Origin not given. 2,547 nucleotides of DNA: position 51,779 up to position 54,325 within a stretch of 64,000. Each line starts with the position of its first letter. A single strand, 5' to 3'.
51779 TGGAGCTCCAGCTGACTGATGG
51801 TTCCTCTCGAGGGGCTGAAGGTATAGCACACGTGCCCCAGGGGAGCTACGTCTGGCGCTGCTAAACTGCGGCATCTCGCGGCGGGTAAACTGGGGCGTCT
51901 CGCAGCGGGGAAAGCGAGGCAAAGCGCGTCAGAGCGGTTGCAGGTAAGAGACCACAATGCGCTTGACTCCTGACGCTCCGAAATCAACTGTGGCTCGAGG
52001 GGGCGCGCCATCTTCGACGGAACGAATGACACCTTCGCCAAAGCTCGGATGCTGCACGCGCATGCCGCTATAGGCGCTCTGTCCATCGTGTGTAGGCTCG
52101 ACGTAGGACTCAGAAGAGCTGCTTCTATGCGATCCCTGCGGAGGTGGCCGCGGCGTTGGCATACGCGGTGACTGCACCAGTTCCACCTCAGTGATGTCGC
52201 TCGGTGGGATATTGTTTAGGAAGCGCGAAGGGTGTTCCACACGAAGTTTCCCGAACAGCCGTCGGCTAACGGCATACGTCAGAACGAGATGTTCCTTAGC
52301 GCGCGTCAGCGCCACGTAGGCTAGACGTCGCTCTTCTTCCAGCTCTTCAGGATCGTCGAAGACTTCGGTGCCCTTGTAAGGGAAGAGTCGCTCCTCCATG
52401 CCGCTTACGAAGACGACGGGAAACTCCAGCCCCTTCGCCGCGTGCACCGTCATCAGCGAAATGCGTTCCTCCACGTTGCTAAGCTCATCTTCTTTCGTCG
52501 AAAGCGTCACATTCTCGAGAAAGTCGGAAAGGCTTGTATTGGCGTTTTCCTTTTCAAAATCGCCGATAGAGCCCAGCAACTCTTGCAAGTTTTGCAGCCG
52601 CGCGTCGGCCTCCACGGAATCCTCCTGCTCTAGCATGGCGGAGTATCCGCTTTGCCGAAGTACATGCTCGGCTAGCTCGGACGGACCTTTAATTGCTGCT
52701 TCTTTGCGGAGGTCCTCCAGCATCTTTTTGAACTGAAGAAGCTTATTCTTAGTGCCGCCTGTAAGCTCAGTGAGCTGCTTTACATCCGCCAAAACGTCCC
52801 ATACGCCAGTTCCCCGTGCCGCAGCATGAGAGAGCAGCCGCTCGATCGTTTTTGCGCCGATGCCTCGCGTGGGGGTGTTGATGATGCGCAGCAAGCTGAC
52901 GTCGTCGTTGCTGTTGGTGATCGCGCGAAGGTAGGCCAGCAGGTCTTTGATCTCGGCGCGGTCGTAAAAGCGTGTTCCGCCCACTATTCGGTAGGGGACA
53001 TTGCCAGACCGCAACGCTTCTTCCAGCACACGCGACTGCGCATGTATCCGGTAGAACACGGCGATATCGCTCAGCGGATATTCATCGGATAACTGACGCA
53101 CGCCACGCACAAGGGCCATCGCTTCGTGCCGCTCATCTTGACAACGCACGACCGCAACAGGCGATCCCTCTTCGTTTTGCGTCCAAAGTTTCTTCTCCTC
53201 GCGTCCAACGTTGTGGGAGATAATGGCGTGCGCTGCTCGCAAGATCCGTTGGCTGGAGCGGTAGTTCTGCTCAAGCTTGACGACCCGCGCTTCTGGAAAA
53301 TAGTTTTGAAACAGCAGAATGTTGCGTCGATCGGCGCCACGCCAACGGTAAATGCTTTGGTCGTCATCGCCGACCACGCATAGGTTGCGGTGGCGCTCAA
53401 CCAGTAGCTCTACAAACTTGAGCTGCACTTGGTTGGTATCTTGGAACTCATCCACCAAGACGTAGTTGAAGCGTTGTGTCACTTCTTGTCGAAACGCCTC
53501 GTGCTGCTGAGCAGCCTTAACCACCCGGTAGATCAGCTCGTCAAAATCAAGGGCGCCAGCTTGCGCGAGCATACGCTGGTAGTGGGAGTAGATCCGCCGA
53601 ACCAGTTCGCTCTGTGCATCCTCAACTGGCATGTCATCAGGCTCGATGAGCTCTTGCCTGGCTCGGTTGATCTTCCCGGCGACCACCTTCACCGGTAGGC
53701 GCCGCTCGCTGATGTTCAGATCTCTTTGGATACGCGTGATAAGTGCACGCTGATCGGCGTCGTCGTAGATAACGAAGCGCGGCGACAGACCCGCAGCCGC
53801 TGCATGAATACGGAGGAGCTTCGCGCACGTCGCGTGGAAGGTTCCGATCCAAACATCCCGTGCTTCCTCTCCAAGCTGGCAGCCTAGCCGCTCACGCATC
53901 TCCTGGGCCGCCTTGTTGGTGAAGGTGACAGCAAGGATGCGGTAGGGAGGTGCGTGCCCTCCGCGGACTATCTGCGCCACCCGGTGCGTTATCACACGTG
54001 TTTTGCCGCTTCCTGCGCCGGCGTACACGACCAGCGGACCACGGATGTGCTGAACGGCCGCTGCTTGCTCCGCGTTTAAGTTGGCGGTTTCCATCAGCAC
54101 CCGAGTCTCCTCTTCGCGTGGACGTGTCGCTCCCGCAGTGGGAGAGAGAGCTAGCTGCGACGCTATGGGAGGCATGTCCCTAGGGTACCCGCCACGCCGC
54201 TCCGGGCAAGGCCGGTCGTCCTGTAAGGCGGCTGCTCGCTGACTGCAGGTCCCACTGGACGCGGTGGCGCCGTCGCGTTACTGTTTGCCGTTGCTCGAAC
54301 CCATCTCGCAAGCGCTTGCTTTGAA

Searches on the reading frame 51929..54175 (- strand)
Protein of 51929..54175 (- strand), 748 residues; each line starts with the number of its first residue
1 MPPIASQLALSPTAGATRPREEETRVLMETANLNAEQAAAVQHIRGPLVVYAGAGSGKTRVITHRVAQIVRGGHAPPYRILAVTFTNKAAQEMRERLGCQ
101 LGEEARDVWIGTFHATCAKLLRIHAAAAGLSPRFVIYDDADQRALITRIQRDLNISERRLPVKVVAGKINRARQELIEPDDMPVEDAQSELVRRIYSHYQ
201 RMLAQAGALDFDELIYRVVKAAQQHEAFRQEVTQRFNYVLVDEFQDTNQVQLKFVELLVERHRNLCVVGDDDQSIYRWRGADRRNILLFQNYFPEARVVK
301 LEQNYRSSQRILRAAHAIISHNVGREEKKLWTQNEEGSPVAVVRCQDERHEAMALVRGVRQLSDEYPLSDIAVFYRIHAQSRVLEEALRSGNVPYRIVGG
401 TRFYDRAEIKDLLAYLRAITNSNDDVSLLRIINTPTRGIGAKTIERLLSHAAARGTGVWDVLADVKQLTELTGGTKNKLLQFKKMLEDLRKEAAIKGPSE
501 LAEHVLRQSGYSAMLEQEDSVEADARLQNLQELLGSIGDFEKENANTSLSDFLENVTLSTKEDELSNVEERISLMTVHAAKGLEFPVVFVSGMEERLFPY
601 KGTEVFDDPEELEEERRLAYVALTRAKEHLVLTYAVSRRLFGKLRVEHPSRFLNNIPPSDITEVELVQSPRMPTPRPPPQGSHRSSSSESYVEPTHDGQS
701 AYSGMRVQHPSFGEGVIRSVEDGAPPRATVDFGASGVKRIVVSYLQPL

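Call 27: search_protein_families(library=ncbifam, proteins=[window:51929-54175:-])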
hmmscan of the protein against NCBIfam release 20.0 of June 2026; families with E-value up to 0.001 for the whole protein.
window:51929-54175:- (748 aa): 20 families
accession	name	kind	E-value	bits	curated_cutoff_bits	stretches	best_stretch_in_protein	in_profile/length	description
TIGR01073.1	pcrA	equivalog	2.7e-239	796.3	911.2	1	31-744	3-721/725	DNA helicase PcrA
NF008743.0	PRK11773.1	equivalog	3.8e-210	699.9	965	1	31-745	8-715/720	DNA helicase II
TIGR01075.1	uvrD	equivalog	5e-207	689.5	1144.45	1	32-744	4-711/715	DNA helicase II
TIGR01074.1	rep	equivalog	6.8e-180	599.6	951.45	1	33-662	2-639/668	DNA helicase Rep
NF008172.0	PRK10919.1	equivalog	1.1e-144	483.2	1168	1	33-662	3-639/673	DNA helicase Rep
TIGR02785.1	addA_Gpos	equivalog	1.8e-54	185.1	707.65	3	369-596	577-808/1234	helicase-exonuclease AddAB subunit AddA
TIGR00609.1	recB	equivalog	6.6e-52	176.8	696.05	3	188-323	322-459/1175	exodeoxyribonuclease V subunit beta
NF008276.0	PRK11054.1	equivalog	7.9e-48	163.4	543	3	170-347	367-543/684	DNA helicase IV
TIGR02784.1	addA_alphas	equivalog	1.9e-41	142.4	860.75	3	405-591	621-796/1138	double-strand break repair helicase AddA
NF010485.0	PRK13909.1-2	equivalog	6.6e-34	117.3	650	2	197-376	290-479/909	RecB-like helicase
NF010487.0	PRK13909.1-4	equivalog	5.1e-30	104.4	759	2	210-418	302-525/924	RecB-like helicase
NF008128.0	PRK10876.1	equivalog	4.9e-16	57.6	1697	1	196-320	336-462/1181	exodeoxyribonuclease V subunit beta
NF041464.1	HelD_BACSU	equivalog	1.2e-14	53.2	419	1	233-398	544-702/779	RNA polymerase recycling motor HelD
NF010486.0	PRK13909.1-3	equivalog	5.8e-14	51.1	1109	1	236-345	331-449/921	RecB-like helicase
NF010484.0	PRK13909.1-1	equivalog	2.1e-11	42.3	1074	1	47-97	7-56/945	RecB-like helicase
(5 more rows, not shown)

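Call 42: find_homologous_proteins(query=window:51929-54175:-, max_evalue=1e-80)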
Query window:51929-54175:- (748 aa): 7999 proteins with E <= 1e-80 among 8000 candidates; the best 120 are listed.
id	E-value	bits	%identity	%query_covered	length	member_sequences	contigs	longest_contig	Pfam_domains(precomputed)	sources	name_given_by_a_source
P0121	0.0e+0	1606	100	97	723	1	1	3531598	PF13538.13,PF09840.15,PF01443.25,PF13604.13,PF13361.13,PF13245.13,PF00580.28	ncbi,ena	-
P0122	4.7e-257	873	57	96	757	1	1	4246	PF13538.13,PF01443.25,PF13604.13,PF13361.13,PF13245.13,PF00580.28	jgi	-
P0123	5.4e-256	870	57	96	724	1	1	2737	PF13538.13,PF01443.25,PF13604.13,PF13361.13,PF13245.13,PF13401.13,PF00580.28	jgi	jgi:DNA helicase-2/ATP-dependent DNA helicase PcrA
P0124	3.6e-255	867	57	96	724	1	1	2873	PF13538.13,PF01443.25,PF13604.13,PF13361.13,PF13245.13,PF13401.13,PF00580.28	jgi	jgi:DNA helicase-2/ATP-dependent DNA helicase PcrA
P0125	5.5e-255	867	57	96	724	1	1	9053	PF13538.13,PF01443.25,PF13604.13,PF13361.13,PF13245.13,PF13401.13,PF00580.28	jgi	jgi:DNA helicase-2/ATP-dependent DNA helicase PcrA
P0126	5.6e-255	866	57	96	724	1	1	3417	PF13538.13,PF01443.25,PF13604.13,PF13361.13,PF13245.13,PF13401.13,PF00580.28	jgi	-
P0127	7.3e-255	866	57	96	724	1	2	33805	PF13538.13,PF01443.25,PF13604.13,PF13361.13,PF13245.13,PF13401.13,PF00580.28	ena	-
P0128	8.0e-255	866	57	96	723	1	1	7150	PF13538.13,PF01443.25,PF13604.13,PF13361.13,PF13245.13,PF13401.13,PF00580.28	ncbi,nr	ncbi:MAG: hypothetical protein AMJ63_16475 [Myxococcales bacterium SG8_38_1]|nr:MAG: hypothetical pr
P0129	8.6e-255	866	57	96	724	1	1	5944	PF13538.13,PF01443.25,PF13604.13,PF13361.13,PF13245.13,PF13401.13,PF00580.28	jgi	-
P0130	1.1e-254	866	57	96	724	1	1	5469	PF13538.13,PF01443.25,PF13604.13,PF13361.13,PF13245.13,PF13401.13,PF00580.28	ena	-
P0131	1.6e-254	865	57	96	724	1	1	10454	PF13538.13,PF01443.25,PF13604.13,PF13361.13,PF13245.13,PF13401.13,PF00580.28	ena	-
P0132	1.6e-254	865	57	96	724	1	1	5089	PF13538.13,PF01443.25,PF13604.13,PF13361.13,PF13245.13,PF13401.13,PF00580.28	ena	-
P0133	2.1e-254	865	57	96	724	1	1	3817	PF13538.13,PF01443.25,PF13604.13,PF13361.13,PF13245.13,PF13401.13,PF00580.28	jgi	-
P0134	3.0e-254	864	57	96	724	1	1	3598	PF13538.13,PF01443.25,PF13604.13,PF13361.13,PF13245.13,PF13401.13,PF00580.28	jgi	jgi:DNA helicase-2/ATP-dependent DNA helicase PcrA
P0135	2.7e-253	861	56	96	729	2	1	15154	PF13538.13,PF01443.25,PF13604.13,PF13361.13,PF13245.13,PF00580.28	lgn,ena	-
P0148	4.2e-250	850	56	96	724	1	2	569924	PF13538.13,PF01443.25,PF13604.13,PF13361.13,PF13245.13,PF00580.28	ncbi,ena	-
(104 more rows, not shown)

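Call 74: find_encoding_contigs(protein=P0148, flank=10000, max_places=2)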
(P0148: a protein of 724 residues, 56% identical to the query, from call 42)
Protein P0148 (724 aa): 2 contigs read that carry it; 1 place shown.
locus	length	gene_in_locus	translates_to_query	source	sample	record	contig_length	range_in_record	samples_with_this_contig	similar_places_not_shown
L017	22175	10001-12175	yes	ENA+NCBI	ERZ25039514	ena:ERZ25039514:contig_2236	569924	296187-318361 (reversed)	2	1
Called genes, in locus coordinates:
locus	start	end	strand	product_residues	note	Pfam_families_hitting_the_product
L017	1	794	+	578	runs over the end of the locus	PF00512:HisKA (weak), PF02518:HATPase_c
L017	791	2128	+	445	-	PF00072:Response_reg, PF00158:Sigma54_activat, PF14532:Sigma54_activ_2, PF00004:AAA (faint), PF07728:AAA_5 (faint), PF25601:AAA_lid_14, PF02954:HTH_8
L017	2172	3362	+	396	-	PF05940:NnrS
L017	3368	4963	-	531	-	PF00672:HAMP (weak), PF00512:HisKA, PF02518:HATPase_c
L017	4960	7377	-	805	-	PF00912:Transgly, PF00905:Transpeptidase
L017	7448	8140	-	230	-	PF00588:SpoU_methylase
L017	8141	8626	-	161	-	-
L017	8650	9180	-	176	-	-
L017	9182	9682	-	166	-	PF04542:Sigma70_r2, PF07638:Sigma70_ECF, PF08281:Sigma70_r4_2, PF04545:Sigma70_r4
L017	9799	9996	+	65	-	-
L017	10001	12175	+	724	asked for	PF00580:UvrD-helicase, PF01443:Viral_helicase1 (faint), PF13245:AAA_19, PF13604:AAA_30 (faint), PF13361:UvrD_C, PF13538:UvrD_C_2 (faint)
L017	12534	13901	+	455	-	-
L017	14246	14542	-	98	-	PF09723:Zn_ribbon_8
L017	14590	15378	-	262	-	PF04012:PspA_IM30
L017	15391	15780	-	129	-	PF22550:CesT_Tir_1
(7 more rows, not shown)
